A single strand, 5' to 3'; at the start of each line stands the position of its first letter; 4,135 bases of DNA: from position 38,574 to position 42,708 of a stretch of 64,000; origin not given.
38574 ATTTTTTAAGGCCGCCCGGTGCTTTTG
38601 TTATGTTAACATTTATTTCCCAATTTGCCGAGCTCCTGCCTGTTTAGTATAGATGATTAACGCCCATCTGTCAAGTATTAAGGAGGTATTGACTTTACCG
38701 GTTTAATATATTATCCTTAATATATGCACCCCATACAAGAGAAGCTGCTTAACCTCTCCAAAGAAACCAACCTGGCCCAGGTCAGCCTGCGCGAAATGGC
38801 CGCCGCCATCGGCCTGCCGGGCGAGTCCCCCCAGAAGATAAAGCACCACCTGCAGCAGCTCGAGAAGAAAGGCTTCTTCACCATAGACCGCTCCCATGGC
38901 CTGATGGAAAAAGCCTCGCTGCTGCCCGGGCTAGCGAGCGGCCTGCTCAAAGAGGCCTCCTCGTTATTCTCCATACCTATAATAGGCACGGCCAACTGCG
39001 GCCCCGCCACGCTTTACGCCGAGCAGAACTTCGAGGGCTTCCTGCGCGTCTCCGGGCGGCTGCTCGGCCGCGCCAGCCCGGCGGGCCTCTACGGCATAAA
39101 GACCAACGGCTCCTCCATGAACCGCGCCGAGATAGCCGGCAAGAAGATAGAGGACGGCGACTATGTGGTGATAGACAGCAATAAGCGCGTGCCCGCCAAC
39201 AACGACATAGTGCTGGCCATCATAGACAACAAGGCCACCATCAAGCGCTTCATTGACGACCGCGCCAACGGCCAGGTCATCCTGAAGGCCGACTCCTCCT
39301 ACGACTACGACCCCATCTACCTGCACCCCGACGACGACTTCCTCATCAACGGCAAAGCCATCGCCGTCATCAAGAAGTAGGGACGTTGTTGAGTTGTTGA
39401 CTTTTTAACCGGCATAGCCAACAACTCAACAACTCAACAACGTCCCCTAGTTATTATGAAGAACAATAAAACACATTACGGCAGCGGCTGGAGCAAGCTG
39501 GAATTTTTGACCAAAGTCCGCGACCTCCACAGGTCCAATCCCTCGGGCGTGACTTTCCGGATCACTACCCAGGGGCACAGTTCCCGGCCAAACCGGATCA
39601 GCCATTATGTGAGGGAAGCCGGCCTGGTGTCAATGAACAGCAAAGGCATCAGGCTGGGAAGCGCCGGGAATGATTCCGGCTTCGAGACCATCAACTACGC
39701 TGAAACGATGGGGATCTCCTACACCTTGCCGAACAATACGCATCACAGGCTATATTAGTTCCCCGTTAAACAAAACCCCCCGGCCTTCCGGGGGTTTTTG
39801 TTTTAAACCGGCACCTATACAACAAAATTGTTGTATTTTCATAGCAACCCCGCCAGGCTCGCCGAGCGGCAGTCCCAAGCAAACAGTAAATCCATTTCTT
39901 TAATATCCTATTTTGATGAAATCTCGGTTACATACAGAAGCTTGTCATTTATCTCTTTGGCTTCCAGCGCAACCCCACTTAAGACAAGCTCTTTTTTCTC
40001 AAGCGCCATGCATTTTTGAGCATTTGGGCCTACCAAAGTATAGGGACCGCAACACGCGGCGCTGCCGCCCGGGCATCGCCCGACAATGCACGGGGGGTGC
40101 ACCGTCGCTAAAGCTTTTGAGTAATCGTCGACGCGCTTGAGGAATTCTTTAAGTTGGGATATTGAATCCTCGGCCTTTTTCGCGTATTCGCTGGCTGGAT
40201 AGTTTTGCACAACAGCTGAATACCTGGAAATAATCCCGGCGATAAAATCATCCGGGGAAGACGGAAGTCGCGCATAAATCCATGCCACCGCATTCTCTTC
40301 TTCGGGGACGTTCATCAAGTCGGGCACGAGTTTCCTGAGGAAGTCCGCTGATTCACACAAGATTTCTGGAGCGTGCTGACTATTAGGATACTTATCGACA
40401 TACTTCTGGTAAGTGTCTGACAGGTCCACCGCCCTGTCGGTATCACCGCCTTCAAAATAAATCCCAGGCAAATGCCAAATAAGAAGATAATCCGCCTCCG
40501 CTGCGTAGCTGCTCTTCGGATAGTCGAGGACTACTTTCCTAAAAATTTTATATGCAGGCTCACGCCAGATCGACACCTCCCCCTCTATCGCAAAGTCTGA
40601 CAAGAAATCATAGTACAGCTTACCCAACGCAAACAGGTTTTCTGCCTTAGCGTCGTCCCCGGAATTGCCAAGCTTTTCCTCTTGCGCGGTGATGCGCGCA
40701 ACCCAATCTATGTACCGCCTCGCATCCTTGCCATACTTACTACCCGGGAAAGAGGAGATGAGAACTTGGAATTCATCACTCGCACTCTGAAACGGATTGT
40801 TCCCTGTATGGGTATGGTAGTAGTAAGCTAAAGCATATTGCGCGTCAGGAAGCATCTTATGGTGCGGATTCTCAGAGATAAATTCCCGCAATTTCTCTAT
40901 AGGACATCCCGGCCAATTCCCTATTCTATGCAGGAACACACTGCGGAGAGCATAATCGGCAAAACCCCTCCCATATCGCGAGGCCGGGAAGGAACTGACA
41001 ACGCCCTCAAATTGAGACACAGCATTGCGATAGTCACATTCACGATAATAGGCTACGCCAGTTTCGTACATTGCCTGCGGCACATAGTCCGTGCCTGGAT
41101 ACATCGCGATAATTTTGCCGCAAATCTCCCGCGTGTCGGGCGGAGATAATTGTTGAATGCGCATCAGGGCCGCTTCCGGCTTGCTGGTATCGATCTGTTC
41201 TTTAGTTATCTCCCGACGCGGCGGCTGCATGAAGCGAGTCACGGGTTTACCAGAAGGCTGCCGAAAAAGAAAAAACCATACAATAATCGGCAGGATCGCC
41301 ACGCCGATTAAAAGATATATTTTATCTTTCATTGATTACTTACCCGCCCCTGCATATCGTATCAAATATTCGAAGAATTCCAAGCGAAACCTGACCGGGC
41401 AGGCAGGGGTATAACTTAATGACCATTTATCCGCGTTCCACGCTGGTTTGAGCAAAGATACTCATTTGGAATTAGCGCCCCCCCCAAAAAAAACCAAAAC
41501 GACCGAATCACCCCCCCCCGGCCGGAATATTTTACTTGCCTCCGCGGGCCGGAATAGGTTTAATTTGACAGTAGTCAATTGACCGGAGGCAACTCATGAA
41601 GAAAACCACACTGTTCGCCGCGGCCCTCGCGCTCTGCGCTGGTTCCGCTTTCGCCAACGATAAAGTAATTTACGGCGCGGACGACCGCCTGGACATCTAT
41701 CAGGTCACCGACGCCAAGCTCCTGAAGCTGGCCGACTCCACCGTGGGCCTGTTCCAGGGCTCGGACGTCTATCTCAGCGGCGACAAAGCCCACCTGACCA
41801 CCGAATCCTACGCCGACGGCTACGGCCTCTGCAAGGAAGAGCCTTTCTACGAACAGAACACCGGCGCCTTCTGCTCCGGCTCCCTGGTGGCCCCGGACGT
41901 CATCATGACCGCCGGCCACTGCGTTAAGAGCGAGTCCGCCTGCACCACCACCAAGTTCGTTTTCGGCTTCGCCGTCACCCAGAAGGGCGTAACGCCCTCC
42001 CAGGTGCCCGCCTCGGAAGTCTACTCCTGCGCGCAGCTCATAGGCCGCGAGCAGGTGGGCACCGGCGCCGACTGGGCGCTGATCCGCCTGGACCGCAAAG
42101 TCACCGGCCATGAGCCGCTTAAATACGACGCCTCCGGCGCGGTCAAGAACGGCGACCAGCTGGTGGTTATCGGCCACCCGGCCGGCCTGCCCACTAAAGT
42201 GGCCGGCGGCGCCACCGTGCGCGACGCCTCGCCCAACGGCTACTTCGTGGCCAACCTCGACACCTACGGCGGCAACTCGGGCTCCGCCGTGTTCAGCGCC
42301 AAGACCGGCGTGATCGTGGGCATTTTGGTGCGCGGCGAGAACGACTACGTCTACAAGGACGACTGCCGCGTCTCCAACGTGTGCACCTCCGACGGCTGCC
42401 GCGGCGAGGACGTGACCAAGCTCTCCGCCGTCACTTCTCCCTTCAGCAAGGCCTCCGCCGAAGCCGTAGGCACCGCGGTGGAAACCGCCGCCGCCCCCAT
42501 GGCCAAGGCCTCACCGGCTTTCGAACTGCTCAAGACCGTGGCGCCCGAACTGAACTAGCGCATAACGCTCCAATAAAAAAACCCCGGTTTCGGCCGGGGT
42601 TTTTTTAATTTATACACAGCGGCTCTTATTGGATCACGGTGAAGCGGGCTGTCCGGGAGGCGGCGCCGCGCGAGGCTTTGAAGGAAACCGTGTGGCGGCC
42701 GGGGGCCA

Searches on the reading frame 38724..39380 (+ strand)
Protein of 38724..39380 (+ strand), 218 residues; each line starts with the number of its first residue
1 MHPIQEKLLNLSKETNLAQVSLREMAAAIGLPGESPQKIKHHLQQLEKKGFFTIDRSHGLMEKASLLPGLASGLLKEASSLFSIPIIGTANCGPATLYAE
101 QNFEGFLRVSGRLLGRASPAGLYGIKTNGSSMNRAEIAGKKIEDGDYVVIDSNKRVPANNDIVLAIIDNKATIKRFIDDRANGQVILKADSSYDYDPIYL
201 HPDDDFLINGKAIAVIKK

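Call 8: search_protein_families(library=pfam, proteins=[window:38724-39380:+], max_evalue=0.001)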
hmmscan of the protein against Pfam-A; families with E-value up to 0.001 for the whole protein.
window:38724-39380:+ (218 aa): 2 families
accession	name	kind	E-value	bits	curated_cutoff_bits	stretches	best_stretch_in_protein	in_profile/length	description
PF00717.28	Peptidase_S24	-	1.8e-16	60.3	23.3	1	85-213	1-116/116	Peptidase S24-like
PF01726.22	LexA_DNA_bind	-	1.4e-05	25.2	23.7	1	21-55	27-59/65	LexA DNA binding domain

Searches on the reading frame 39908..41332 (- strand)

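Call 8: search_protein_families(library=pfam, proteins=[window:39908-41332:-], max_evalue=0.001)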
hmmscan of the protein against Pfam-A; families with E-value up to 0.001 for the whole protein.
window:39908-41332:- (474 aa): 3 families
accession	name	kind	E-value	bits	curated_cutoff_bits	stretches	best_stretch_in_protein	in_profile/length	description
PF13525.12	YfiO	-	7.8e-15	55.6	25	2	85-219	5-144/203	Outer membrane lipoprotein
PF13174.12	TPR_6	-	3.3e-11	43.5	26.3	0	292-318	10-33/33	Tetratricopeptide repeat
PF13512.12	TPR_18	-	3.8e-09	37.3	21.9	0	178-206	115-143/145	Tetratricopeptide repeat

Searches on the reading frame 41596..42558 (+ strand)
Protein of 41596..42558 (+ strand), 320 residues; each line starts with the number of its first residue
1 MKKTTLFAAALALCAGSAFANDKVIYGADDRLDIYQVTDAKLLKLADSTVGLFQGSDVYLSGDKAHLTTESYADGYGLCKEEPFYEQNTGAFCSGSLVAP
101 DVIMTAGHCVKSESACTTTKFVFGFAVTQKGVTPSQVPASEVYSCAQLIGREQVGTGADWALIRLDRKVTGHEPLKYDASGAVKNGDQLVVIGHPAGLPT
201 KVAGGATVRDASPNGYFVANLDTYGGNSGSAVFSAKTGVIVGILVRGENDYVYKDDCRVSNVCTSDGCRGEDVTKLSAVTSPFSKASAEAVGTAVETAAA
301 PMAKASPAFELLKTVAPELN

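Call 8: search_protein_families(library=pfam, proteins=[window:41596-42558:+], max_evalue=0.001)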
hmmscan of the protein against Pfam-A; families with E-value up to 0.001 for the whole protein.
window:41596-42558:+ (320 aa): 3 families
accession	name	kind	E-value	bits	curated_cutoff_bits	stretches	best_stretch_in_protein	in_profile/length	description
PF13365.12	Trypsin_2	-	1.4e-17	65.2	27.6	1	93-243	1-144/144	Trypsin-like peptidase domain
PF00089.32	Trypsin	-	2.3e-10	41.1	20.6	1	89-247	21-198/220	Trypsin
PF10459.15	Peptidase_S46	-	0.00067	18.9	22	1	216-247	623-653/698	Peptidase S46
